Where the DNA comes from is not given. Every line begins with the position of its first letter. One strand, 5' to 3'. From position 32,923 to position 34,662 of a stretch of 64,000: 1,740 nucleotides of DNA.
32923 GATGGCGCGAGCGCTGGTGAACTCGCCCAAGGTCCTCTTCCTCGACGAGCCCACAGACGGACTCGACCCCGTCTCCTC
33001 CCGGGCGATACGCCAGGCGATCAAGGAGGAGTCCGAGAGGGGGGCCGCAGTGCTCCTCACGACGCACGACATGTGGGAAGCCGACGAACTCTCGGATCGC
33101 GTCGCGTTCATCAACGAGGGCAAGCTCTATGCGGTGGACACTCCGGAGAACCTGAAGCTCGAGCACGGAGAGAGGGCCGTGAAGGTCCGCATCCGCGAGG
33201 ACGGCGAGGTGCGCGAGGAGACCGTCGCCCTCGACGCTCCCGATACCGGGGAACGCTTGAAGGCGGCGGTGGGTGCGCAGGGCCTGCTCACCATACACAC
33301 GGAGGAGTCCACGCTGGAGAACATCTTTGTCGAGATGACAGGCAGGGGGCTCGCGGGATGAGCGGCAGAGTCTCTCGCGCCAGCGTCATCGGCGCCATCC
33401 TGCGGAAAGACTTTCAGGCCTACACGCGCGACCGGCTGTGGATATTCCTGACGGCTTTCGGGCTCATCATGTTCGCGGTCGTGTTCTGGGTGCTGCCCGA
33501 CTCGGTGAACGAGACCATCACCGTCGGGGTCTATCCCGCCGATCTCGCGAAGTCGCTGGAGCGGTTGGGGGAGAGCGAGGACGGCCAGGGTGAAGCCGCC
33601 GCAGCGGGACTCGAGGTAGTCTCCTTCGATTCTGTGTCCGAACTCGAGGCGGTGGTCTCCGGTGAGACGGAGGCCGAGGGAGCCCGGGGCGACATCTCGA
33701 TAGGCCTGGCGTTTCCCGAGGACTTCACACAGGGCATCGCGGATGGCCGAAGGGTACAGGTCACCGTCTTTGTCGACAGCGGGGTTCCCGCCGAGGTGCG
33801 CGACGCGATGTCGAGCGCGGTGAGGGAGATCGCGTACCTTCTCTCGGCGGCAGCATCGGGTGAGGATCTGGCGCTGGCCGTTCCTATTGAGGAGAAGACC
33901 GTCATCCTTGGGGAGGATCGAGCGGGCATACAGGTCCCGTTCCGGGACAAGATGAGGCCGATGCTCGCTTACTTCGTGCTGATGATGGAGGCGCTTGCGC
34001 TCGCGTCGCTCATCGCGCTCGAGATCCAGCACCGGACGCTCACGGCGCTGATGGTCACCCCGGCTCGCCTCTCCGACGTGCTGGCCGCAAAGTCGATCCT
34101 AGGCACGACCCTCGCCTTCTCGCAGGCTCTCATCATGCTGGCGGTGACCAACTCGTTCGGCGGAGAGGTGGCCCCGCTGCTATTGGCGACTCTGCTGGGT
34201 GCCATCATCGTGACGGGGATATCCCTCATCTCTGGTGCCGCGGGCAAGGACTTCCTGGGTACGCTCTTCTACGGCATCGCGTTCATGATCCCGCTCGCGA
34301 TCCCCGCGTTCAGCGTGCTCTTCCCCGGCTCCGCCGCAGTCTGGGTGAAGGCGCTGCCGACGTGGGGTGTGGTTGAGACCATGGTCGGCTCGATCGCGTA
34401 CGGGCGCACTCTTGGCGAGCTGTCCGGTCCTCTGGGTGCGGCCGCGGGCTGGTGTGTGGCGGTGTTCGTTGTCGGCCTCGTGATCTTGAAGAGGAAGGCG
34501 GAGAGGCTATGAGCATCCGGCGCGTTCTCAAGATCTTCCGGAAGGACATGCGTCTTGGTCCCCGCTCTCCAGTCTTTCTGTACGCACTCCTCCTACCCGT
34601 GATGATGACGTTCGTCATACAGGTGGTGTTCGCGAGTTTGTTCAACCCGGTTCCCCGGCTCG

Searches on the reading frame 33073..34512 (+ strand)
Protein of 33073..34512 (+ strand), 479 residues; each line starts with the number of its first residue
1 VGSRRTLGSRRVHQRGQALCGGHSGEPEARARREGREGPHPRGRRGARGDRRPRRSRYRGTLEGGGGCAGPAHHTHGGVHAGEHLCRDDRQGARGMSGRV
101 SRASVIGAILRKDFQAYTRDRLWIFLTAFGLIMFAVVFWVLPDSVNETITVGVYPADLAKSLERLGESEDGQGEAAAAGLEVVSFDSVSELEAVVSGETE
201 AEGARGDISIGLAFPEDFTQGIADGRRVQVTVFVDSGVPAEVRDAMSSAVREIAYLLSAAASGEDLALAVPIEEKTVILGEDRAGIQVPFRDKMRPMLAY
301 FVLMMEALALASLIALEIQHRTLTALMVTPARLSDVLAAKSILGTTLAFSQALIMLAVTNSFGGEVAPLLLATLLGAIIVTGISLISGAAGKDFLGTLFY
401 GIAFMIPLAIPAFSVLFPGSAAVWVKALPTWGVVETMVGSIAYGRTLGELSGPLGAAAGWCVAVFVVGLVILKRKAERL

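Call 43: search_protein_families(library=pfam, proteins=[window:33073-34512:+], max_evalue=0.00001)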
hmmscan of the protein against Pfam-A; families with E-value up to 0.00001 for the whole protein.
window:33073-34512:+ (479 aa): 3 families
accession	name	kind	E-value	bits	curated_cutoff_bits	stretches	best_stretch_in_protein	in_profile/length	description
PF12698.13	ABC2_membrane_3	-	1.8e-16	60.6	31.6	1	122-469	3-346/347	ABC-2 family transporter protein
PF12679.13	ABC2_membrane_2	-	8.8e-08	32.2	27.2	1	108-408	2-165/283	ABC-2 family transporter protein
PF24686.1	FLQE3_permease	-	2.7e-06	27.7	60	1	310-416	62-165/232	Fluoroquinolones export permease protein family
